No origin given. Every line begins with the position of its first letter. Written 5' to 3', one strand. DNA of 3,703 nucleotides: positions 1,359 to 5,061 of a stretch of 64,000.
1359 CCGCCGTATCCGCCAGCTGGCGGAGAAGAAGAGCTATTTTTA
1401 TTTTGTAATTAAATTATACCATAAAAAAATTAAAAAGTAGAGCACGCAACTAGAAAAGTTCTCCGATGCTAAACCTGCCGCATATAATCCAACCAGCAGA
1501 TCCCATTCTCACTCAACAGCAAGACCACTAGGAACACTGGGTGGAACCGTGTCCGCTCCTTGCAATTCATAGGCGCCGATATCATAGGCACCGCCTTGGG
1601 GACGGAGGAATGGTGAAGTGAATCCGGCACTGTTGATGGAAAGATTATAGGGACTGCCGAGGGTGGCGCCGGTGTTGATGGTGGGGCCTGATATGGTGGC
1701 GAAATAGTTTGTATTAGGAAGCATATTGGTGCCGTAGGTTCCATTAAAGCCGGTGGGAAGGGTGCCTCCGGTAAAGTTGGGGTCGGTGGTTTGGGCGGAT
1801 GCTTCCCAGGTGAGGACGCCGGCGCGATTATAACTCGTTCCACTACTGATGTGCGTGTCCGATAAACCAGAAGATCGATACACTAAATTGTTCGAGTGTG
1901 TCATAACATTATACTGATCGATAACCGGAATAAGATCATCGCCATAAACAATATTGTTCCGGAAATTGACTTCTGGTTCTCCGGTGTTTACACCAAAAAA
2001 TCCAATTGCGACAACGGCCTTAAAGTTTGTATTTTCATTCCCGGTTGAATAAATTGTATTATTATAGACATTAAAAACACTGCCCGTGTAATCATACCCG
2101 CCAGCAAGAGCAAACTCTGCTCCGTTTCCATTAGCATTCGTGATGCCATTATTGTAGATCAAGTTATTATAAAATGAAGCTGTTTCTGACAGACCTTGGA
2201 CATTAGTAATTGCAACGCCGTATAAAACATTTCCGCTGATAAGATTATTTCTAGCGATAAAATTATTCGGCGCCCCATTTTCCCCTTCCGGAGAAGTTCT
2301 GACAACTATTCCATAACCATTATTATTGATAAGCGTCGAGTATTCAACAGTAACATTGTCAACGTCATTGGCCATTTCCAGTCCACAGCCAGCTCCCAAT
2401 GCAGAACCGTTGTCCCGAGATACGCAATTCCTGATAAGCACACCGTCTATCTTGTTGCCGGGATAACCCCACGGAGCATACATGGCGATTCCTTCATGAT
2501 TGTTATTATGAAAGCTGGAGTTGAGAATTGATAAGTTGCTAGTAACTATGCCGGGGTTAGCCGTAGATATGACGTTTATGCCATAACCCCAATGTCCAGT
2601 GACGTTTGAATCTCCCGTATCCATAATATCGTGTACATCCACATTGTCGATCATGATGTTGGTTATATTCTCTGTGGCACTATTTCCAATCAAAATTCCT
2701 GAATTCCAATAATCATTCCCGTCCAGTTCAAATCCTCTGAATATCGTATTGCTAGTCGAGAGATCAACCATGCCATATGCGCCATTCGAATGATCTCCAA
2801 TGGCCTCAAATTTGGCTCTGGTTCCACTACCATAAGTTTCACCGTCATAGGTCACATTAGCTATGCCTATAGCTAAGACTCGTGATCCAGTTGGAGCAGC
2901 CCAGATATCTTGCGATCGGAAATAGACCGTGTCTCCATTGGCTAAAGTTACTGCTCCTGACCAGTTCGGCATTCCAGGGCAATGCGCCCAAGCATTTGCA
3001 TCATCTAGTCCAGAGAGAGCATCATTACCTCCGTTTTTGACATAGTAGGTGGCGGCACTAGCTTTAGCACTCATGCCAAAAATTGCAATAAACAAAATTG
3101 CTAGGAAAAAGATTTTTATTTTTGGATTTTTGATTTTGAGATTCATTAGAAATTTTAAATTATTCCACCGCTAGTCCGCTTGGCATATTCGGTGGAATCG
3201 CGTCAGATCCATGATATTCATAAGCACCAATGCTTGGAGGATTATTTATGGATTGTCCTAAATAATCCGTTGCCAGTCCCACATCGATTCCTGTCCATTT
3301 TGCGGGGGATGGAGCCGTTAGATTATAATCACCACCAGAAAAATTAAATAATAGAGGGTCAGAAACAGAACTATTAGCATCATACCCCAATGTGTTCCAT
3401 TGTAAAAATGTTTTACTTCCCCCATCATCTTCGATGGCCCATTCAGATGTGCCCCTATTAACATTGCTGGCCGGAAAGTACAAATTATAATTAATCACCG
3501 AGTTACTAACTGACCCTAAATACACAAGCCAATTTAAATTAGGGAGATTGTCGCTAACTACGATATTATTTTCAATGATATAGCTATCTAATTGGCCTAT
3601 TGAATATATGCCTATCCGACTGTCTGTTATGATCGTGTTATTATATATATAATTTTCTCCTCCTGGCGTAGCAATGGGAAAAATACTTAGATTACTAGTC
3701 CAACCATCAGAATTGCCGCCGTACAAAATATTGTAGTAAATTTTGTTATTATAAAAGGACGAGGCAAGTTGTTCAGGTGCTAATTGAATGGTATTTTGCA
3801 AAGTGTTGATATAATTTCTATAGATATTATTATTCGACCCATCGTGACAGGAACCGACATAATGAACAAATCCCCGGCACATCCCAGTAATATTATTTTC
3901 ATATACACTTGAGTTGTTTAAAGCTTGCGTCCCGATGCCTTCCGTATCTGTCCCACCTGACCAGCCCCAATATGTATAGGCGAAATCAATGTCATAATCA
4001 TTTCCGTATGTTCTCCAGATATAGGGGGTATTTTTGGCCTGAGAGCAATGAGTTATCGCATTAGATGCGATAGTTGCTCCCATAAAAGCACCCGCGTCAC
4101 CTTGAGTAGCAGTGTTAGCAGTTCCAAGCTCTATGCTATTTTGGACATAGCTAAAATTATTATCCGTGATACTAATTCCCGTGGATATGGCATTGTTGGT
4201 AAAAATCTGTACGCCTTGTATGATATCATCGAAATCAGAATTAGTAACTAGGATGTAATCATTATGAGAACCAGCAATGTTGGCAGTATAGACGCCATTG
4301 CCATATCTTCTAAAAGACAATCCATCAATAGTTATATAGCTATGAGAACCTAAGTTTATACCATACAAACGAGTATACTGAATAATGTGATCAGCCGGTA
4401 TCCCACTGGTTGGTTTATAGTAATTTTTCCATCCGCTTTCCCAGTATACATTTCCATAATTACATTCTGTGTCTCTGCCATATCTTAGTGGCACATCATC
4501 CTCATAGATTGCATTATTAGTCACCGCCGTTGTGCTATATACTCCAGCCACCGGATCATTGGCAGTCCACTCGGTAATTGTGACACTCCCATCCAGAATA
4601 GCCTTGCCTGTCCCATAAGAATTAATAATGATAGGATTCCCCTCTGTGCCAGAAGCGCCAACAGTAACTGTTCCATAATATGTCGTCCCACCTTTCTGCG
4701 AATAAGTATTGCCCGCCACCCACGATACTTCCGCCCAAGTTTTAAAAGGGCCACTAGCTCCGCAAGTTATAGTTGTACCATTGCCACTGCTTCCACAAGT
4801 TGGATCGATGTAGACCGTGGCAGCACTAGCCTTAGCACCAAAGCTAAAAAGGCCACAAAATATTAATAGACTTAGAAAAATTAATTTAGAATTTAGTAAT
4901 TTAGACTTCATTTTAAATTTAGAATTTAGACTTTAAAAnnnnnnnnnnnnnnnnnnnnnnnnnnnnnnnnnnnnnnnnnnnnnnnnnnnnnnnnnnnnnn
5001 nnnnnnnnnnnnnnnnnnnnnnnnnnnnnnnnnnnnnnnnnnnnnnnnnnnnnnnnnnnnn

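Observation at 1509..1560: Invariant C-terminal tail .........[AS]V[ED]-stop on all eight paralogs: candidate uncharacterised sorting or anchoring tag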

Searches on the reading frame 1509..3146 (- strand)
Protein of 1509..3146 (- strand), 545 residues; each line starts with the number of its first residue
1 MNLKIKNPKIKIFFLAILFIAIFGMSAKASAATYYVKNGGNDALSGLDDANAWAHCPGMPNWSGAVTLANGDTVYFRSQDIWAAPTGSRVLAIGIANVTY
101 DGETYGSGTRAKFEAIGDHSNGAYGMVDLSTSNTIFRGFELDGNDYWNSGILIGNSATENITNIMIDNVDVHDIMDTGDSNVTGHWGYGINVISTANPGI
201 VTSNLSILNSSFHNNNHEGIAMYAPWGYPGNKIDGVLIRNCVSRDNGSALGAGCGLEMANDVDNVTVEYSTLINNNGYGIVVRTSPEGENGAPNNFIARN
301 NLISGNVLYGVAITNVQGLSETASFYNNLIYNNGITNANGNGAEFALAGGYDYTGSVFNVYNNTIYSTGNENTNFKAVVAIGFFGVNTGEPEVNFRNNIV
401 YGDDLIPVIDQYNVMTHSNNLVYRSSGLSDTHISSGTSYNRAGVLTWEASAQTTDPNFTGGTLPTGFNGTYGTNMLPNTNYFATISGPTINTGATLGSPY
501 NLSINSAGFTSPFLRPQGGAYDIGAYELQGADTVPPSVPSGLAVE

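Call 4: search_protein_families(library=pfam, proteins=[window:1509-3146:-], max_evalue=0.1)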
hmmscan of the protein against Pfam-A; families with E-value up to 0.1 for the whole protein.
window:1509-3146:- (545 aa): 1 family
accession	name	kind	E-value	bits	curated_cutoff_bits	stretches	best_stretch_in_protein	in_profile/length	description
PF13229.12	Beta_helix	-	3.9e-06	27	25.9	1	179-365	15-158/158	Right handed beta helix region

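Call 9: search_protein_families(library=ncbifam, proteins=[window:1509-3146:-], max_evalue=0.1)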
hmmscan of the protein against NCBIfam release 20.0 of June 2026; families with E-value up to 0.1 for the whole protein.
window:1509-3146:- (545 aa): 1 family
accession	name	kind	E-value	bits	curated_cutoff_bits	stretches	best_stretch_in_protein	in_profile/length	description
NF041518.1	choice_anch_Q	domain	0.0011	19.2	25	1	503-529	36-58/58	choice-of-anchor Q domain-containing protein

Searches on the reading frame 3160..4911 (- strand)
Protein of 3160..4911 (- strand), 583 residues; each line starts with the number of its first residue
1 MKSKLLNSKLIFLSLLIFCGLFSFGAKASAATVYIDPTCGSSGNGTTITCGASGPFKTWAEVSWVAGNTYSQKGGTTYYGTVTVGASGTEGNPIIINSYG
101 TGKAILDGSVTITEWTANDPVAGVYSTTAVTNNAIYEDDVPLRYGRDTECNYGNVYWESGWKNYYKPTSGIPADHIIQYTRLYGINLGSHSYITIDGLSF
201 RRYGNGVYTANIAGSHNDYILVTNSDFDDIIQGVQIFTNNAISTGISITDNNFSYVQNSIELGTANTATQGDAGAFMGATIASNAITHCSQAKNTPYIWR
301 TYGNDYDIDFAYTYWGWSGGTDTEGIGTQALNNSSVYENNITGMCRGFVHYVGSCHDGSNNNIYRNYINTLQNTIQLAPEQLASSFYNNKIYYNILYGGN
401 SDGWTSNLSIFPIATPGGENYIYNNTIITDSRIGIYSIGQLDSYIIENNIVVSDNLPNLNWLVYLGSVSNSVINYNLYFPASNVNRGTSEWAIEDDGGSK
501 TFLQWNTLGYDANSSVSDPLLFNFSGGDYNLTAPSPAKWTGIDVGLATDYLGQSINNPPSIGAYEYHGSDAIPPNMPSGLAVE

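Call 4: search_protein_families(library=pfam, proteins=[window:3160-4911:-], max_evalue=0.1)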
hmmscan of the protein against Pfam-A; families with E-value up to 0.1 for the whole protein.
window:3160-4911:- (583 aa): 0 families

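Call 9: search_protein_families(library=ncbifam, proteins=[window:3160-4911:-], max_evalue=0.1)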
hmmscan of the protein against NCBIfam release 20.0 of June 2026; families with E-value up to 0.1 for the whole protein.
window:3160-4911:- (583 aa): 0 families

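Call 67: find_homologous_proteins(query=window:3160-4911:-, max_evalue=0.00001)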
Query window:3160-4911:- (583 aa): 33 proteins with E <= 0.00001 among 8000 candidates.
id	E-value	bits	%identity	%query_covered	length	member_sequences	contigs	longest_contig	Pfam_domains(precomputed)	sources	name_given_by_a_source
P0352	0.0e+0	1325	100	100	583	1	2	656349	-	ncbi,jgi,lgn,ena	ncbi:MAG: hypothetical protein WC848_00540 [Parcubacteria group bacterium]|jgi:hypothetical protein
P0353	1.7e-148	514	50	92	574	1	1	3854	-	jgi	jgi:hypothetical protein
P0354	6.9e-147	509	48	98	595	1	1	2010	-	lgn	-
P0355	4.6e-130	453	46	98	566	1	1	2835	-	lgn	-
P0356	6.8e-128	446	46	97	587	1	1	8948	-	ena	-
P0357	8.1e-123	429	47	95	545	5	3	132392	-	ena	-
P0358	2.2e-119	418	48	95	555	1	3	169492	-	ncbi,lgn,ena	-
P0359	2.4e-115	404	45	97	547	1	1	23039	-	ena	-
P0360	3.1e-111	391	44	92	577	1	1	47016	-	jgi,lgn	jgi:hypothetical protein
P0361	5.7e-111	390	46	83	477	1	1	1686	-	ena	-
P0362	2.4e-110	388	43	97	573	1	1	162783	PF13229.13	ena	-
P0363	1.0e-104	369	43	92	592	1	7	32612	-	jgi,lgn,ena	-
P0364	6.9e-104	367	43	96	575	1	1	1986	PF13229.13,PF05048.20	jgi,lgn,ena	-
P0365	1.6e-103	365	42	96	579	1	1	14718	-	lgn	-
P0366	3.4e-102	361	42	97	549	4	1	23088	-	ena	-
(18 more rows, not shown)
